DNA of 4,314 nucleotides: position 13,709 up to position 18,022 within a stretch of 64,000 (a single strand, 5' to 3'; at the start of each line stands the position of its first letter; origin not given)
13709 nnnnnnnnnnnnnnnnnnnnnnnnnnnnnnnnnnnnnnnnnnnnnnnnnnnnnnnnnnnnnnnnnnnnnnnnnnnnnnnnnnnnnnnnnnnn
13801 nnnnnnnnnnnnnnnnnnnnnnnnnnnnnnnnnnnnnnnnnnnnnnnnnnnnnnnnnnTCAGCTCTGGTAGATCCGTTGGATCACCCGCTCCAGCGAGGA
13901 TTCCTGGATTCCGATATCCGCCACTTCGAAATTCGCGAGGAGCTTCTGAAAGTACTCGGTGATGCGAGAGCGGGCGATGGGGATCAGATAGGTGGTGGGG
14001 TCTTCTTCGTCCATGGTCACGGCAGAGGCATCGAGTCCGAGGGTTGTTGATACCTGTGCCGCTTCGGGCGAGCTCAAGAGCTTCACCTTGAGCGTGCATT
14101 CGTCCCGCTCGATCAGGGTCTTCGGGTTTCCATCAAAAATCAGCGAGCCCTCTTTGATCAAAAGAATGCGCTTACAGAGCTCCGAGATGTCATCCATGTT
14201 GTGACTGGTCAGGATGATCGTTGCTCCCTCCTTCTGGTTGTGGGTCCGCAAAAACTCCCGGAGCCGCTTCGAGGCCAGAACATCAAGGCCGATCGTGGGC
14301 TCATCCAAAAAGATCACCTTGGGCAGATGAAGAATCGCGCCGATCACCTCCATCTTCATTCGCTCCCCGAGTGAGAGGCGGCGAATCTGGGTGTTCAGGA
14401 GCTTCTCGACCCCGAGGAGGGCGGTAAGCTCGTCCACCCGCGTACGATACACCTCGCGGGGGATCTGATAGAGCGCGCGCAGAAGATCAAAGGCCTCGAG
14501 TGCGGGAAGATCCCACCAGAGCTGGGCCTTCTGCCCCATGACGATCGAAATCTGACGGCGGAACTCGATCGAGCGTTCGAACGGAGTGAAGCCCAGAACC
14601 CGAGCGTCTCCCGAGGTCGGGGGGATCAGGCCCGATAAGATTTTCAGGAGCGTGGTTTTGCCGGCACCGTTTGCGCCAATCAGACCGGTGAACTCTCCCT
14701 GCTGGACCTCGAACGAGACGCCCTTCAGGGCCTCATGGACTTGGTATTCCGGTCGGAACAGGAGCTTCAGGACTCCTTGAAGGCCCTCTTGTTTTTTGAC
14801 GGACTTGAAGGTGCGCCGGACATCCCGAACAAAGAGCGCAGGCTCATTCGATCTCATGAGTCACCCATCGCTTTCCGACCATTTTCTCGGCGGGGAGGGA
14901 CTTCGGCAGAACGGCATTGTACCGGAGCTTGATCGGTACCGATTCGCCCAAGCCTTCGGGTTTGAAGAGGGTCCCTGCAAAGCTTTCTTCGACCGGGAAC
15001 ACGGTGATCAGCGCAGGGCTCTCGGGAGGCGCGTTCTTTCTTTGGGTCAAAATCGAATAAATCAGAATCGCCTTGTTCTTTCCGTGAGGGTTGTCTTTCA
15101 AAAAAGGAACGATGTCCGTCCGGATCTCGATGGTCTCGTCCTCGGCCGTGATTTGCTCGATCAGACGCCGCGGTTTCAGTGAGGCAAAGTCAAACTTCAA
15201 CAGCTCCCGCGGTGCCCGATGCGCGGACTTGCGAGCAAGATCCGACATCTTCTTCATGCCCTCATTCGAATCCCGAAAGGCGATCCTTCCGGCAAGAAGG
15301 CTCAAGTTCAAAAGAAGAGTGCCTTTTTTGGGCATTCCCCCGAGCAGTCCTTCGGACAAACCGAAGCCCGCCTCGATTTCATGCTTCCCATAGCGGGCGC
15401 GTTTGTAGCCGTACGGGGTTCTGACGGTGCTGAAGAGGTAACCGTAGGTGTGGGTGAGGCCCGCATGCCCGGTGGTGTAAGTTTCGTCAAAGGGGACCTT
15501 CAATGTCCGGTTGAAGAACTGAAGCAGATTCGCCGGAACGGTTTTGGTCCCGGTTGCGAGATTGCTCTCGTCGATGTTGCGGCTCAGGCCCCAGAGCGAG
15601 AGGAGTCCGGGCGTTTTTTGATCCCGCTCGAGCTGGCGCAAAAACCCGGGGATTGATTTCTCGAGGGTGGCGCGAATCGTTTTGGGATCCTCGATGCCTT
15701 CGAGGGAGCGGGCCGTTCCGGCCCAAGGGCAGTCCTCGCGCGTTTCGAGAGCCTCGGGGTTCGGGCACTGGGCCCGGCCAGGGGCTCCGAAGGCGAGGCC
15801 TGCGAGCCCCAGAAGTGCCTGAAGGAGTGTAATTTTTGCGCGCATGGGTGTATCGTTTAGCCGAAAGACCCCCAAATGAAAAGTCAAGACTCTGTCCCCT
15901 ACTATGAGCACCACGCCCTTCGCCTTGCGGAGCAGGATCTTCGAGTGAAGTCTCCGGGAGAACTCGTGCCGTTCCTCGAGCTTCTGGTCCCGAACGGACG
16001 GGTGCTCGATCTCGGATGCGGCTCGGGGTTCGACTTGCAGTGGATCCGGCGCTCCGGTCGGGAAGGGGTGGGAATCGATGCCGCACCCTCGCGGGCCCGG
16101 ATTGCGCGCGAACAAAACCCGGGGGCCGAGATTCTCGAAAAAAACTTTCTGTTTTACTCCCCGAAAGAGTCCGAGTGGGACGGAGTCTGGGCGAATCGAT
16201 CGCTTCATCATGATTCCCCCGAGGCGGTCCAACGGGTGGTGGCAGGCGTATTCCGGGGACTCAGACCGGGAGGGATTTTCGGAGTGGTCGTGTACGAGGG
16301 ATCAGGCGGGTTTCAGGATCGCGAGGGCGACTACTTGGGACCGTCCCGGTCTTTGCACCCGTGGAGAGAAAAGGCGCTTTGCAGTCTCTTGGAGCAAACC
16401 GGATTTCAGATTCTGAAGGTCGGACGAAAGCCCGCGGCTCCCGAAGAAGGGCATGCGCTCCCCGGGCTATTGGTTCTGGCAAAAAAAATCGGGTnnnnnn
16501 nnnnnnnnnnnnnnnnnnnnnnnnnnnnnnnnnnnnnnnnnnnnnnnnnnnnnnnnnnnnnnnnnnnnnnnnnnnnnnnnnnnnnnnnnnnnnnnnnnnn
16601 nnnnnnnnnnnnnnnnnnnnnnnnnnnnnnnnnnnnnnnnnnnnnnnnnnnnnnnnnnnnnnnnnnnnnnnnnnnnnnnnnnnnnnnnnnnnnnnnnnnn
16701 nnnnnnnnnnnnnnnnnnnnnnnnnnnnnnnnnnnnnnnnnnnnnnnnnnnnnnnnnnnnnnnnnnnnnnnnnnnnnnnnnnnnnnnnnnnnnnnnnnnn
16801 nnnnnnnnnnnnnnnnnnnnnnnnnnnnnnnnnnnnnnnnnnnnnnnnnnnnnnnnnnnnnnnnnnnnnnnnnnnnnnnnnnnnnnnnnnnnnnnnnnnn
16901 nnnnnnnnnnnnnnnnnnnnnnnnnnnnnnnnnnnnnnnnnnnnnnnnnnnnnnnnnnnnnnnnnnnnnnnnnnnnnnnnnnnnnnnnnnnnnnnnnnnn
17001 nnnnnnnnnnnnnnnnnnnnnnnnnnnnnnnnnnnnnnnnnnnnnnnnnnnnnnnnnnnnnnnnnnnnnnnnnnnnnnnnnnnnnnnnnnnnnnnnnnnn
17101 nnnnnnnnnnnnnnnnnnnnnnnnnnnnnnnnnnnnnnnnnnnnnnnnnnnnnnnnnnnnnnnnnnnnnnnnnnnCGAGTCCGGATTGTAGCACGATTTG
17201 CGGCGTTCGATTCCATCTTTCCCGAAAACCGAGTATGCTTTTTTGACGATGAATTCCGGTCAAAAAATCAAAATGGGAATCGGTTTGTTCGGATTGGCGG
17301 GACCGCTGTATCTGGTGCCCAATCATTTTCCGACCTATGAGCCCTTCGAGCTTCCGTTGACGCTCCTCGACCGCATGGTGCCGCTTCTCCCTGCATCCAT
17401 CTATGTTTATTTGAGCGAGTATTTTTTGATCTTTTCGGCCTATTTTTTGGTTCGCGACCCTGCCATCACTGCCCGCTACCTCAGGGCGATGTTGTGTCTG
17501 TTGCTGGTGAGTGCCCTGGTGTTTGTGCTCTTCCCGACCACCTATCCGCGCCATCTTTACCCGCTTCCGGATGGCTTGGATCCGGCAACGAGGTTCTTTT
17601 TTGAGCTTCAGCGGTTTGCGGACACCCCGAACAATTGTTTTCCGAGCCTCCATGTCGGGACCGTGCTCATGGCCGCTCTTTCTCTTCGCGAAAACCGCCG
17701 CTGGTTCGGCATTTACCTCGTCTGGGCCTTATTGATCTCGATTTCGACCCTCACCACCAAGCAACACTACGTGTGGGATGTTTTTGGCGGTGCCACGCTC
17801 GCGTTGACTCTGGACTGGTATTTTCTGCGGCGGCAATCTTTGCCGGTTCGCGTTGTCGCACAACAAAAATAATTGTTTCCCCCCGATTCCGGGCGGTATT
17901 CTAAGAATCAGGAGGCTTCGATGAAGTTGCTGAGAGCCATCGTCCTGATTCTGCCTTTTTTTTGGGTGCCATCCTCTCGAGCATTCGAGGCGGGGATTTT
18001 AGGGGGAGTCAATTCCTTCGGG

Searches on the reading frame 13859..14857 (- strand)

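Call 4: search_protein_families(library=pfam, proteins=[window:13859-14857:-], max_evalue=0.01)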
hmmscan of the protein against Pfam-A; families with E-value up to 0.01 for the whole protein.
window:13859-14857:- (332 aa): 5 families
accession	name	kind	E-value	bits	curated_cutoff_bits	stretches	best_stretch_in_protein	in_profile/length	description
PF00005.33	ABC_tran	-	1.1e-25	91.2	25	1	44-188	1-136/137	ABC transporter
PF13304.12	AAA_21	-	3.1e-16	60.8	27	2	151-220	228-299/304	AAA domain, putative AbiEii toxin, Type IV TA system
PF13555.12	AAA_29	-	0.0046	17.1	27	1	46-78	14-46/61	P-loop containing region of AAA domain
PF13175.12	AAA_15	-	0.0058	16.7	32.1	0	55-75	24-44/374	AAA ATPase domain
PF13476.12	AAA_23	-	0.0082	17.2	27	0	49-74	15-39/201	AAA domain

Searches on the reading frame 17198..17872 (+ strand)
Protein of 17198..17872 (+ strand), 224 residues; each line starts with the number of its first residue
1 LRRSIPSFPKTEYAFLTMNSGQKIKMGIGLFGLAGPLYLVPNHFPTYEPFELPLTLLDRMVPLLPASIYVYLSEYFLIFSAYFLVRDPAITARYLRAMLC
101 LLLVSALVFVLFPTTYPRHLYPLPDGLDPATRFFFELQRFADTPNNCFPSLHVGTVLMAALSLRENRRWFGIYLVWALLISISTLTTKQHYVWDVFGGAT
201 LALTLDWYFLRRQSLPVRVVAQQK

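Call 48: search_protein_families(library=pfam, proteins=[window:17198-17872:+], max_evalue=0.0001)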
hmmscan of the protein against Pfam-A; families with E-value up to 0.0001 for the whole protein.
window:17198-17872:+ (224 aa): 2 families
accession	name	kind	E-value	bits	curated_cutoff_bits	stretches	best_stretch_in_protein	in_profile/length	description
PF14378.12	PAP2_3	-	2.3e-17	63.9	27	1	69-203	34-185/190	PAP2 superfamily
PF01569.27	PAP2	-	1.7e-08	34.7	27.2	1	122-211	32-123/130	PAP2 superfamily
